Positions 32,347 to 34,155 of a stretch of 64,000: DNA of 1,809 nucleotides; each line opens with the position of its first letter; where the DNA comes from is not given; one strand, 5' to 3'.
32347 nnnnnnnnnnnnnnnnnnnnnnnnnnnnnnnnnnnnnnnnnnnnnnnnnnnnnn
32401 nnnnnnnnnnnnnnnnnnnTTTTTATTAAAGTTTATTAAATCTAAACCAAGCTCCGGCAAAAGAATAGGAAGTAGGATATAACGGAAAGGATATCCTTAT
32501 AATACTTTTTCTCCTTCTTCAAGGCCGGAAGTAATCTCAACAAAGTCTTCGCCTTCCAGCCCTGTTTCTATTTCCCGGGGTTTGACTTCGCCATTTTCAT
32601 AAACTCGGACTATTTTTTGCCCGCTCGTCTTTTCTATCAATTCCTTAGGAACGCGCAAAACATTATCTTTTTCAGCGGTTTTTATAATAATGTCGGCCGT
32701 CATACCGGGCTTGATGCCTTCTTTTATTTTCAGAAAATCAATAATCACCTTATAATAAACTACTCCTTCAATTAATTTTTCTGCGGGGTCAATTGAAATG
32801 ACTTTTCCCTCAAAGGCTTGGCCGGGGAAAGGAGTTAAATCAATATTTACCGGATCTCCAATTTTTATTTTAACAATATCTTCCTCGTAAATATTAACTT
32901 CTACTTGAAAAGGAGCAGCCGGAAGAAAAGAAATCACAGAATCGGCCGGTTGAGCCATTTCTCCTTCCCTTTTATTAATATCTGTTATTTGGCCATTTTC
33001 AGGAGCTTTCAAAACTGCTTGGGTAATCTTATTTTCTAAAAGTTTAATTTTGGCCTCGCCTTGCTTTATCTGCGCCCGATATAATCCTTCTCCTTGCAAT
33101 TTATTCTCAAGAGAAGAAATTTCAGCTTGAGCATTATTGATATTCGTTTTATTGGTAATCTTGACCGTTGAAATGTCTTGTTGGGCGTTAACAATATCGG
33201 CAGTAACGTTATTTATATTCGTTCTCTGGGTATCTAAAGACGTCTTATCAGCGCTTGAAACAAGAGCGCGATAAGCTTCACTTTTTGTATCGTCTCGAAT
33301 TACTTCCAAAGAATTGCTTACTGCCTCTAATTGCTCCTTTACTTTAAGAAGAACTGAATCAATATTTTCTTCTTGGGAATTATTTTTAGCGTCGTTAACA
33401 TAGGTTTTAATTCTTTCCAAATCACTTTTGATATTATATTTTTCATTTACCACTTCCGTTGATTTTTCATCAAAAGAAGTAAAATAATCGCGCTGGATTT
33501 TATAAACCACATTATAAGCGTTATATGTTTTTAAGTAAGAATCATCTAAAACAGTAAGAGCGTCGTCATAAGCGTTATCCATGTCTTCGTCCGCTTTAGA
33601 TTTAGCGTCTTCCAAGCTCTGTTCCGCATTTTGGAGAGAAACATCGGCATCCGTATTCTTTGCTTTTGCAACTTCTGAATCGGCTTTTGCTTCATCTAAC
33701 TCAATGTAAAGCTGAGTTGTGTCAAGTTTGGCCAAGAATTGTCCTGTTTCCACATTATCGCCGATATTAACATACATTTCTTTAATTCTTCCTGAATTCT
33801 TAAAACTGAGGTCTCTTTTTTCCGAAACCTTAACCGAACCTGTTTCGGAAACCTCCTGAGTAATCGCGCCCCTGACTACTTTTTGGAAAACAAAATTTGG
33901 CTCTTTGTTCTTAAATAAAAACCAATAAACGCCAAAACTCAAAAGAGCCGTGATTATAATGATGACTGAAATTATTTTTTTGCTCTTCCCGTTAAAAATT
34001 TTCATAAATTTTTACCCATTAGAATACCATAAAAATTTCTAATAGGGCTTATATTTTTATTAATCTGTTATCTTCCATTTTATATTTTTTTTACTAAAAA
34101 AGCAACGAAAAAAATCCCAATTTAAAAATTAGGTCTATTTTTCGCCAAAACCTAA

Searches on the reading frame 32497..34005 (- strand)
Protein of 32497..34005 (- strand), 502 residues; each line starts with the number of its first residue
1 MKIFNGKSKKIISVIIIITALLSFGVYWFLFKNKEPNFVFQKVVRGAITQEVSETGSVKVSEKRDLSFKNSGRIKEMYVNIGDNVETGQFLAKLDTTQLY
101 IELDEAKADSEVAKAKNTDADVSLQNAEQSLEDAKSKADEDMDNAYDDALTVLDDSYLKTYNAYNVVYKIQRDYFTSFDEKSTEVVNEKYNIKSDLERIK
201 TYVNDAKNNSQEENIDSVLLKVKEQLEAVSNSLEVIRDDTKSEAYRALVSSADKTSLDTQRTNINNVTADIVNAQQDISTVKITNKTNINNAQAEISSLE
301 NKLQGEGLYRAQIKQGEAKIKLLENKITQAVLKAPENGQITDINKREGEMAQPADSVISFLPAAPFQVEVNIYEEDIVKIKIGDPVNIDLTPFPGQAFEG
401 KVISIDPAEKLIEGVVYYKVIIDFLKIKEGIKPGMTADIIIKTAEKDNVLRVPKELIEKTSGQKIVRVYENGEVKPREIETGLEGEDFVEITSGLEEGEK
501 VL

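Call 66: search_protein_families(library=pfam, proteins=[window:32497-34005:-], max_evalue=0.00001)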
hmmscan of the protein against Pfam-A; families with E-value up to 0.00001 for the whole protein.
window:32497-34005:- (502 aa): 2 families
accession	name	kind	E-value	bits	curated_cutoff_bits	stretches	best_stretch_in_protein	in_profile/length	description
PF16576.10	HlyD_D23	-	7.6e-22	78.1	30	1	269-408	54-187/214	Barrel-sandwich domain of CusB or HlyD membrane-fusion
PF13437.12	HlyD_3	-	2.5e-14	54.3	22.2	1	331-431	1-103/106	HlyD family secretion protein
